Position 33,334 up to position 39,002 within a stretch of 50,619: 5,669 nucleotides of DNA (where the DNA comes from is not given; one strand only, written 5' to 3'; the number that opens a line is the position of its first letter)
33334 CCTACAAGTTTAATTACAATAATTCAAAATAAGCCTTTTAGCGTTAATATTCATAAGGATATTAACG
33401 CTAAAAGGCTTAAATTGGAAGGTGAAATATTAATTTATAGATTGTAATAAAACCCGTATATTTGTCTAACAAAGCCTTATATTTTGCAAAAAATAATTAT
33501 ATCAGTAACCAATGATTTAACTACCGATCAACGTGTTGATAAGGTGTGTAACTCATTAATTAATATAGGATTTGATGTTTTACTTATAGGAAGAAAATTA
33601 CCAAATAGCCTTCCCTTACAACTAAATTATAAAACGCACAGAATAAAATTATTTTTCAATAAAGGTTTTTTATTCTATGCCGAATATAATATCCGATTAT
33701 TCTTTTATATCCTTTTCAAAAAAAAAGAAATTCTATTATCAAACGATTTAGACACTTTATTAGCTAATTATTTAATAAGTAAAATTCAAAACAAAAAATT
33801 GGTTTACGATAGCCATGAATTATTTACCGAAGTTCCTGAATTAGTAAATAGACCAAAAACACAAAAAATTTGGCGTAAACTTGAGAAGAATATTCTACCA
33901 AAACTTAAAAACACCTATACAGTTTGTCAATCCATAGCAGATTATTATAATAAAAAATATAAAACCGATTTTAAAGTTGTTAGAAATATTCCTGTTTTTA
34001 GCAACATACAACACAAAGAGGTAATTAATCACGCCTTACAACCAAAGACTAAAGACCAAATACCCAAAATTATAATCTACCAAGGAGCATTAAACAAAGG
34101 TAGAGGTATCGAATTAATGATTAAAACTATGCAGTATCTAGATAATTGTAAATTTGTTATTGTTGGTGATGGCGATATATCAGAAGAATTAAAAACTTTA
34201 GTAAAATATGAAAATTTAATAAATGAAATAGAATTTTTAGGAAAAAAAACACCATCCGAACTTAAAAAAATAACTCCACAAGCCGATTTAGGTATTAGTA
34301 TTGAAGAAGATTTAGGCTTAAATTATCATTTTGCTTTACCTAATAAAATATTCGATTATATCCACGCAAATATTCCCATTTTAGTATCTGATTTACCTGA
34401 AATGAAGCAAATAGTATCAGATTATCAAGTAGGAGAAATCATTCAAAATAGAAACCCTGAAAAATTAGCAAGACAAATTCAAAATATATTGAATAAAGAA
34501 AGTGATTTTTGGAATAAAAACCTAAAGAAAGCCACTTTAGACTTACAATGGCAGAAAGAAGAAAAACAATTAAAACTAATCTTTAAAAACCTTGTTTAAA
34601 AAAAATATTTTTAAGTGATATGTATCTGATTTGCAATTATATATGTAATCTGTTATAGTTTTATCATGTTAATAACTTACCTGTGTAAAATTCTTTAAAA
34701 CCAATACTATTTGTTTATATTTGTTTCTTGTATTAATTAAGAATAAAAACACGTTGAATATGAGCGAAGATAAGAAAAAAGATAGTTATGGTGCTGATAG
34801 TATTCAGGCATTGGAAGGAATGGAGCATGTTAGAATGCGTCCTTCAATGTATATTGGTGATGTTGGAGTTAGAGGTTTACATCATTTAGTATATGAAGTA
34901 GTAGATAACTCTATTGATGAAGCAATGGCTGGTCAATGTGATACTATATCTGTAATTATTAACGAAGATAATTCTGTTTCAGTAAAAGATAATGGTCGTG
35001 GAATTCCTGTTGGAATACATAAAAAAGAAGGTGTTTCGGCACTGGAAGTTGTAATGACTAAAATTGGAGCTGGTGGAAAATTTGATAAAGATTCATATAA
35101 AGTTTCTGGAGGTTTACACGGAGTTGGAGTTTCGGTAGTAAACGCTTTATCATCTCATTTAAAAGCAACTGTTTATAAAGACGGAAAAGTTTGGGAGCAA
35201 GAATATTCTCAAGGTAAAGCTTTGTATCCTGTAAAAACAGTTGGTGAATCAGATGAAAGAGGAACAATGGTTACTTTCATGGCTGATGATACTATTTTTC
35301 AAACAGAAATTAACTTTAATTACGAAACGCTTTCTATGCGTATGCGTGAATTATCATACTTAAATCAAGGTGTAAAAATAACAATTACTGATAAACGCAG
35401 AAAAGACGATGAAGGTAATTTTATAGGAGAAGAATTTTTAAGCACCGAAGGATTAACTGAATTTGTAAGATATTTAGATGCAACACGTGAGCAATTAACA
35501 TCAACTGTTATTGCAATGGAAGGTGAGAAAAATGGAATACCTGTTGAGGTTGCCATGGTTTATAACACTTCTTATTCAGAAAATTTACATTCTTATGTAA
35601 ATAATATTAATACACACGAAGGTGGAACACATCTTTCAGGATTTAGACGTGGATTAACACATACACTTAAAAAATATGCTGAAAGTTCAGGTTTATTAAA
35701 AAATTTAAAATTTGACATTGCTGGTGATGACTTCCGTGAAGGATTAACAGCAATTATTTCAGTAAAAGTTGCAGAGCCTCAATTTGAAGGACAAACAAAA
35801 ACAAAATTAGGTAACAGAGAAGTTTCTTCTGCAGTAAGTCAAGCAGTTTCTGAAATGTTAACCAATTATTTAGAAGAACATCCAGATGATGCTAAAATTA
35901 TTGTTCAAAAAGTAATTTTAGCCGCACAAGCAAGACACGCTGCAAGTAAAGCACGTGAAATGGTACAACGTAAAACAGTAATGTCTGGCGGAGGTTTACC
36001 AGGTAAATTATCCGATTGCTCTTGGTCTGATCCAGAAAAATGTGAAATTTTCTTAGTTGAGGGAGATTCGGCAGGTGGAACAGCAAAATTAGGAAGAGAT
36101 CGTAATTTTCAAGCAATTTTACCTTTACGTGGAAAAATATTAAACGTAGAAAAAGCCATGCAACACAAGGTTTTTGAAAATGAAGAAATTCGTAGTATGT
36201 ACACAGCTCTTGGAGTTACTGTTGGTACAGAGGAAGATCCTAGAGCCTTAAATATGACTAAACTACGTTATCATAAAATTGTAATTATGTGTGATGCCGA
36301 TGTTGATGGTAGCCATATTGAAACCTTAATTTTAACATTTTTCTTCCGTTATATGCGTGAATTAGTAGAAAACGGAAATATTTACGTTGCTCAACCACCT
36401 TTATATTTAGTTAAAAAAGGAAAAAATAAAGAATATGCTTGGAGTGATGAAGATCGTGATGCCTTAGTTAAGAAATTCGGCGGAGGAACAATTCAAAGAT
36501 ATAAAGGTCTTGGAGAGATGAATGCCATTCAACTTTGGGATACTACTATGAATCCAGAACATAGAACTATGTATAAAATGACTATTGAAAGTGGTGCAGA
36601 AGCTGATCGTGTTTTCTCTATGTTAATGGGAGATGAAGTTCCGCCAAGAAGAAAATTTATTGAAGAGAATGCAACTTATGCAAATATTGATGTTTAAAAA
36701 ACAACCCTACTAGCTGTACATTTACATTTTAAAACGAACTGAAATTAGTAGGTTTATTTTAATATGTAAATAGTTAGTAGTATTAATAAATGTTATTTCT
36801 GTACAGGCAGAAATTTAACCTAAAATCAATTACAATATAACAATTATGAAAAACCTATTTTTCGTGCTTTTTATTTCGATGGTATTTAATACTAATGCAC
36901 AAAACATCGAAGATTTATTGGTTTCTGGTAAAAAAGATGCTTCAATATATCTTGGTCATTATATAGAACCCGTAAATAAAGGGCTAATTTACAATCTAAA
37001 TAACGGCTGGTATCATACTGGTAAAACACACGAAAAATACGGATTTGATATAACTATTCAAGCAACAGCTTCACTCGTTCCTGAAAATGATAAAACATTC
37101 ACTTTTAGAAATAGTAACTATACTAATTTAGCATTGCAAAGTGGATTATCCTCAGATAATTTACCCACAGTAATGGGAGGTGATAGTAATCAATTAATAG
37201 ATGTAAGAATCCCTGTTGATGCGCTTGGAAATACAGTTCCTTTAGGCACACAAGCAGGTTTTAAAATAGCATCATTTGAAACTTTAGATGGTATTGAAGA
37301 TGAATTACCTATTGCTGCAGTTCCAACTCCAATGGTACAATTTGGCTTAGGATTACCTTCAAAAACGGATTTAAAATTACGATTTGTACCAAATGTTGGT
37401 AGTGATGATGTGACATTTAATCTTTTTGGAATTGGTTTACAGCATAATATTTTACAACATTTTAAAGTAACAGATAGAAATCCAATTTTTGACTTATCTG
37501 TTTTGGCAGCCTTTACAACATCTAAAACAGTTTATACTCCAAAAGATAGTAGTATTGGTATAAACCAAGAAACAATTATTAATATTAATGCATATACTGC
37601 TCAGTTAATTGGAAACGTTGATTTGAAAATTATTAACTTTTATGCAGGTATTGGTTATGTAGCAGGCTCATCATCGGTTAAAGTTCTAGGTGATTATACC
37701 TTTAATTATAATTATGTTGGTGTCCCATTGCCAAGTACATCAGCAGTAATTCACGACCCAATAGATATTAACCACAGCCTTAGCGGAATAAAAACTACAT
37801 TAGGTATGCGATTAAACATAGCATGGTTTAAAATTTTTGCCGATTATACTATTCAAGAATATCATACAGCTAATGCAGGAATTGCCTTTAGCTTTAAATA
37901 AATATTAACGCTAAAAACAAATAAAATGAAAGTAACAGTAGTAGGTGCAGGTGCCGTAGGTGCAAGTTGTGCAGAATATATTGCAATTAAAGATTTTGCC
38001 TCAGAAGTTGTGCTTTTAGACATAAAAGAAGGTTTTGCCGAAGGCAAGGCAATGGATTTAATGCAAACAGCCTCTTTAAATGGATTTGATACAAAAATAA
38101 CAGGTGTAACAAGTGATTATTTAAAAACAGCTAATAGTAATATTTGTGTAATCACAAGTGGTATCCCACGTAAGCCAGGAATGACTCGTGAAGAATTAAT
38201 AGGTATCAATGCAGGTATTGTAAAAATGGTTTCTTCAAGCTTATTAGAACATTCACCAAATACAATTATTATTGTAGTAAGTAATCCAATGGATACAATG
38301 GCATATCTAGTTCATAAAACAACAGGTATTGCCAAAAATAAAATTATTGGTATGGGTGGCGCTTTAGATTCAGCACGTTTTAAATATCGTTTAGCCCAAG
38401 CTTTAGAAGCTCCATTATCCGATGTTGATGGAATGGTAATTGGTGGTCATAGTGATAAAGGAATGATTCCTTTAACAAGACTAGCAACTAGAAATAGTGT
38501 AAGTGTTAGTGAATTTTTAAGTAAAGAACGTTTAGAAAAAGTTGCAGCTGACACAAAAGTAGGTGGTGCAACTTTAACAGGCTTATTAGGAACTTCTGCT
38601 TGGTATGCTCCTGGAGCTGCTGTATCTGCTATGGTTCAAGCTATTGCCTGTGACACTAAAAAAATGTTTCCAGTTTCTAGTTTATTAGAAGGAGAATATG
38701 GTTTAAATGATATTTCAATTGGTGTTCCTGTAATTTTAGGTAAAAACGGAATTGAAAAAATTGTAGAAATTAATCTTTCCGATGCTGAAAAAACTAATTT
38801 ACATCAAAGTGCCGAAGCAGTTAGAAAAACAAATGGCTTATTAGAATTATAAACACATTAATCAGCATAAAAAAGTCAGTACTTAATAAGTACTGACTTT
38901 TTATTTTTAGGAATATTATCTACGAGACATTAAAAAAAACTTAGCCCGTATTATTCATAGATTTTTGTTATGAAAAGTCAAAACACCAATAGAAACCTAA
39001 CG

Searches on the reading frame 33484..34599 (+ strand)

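Call 44: search_protein_families(library=pfam, proteins=[window:33484-34599:+], max_evalue=0.00001)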
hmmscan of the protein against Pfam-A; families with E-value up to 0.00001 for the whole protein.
window:33484-34599:+ (371 aa): 3 families
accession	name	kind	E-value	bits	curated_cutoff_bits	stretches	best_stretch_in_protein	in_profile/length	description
PF00534.26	Glycos_transf_1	-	1.7e-17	63.9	26.4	1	188-339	9-159/172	Glycosyl transferases group 1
PF13692.12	Glyco_trans_1_4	-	1.7e-14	54.7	27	1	195-337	2-141/142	Glycosyl transferases group 1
PF13439.12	Glyco_transf_4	-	4.2e-06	27.3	28.5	1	19-167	9-160/170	Glycosyltransferase Family 4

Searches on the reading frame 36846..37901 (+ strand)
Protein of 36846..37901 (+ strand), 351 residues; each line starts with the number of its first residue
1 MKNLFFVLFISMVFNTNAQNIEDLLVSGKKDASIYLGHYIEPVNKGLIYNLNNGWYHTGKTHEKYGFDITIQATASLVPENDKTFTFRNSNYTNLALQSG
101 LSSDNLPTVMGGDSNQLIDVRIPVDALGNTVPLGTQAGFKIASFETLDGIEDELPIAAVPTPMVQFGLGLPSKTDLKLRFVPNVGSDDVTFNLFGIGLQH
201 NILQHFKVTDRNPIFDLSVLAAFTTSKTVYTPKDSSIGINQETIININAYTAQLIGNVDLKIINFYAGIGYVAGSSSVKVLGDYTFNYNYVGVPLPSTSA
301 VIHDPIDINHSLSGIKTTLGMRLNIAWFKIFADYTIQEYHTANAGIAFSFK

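Call 44: search_protein_families(library=pfam, proteins=[window:36846-37901:+], max_evalue=0.00001)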
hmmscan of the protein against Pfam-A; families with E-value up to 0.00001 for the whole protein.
window:36846-37901:+ (351 aa): 1 family
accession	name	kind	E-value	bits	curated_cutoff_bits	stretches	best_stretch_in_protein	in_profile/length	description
PF20230.4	DUF6588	-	5.1e-99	331.9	27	1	1-350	1-319/319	Family of unknown function (DUF6588)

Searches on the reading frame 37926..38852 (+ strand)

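Call 44: search_protein_families(library=pfam, proteins=[window:37926-38852:+], max_evalue=0.00001)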
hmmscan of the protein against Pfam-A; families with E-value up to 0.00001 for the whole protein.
window:37926-38852:+ (308 aa): 2 families
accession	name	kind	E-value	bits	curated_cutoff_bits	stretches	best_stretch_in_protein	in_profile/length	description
PF00056.29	Ldh_1_N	-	2.8e-40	138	27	1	1-142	1-141/141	lactate/malate dehydrogenase, NAD binding domain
PF02866.23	Ldh_1_C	-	2.7e-21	76.8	22.6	1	147-301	3-165/174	lactate/malate dehydrogenase, alpha/beta C-terminal domain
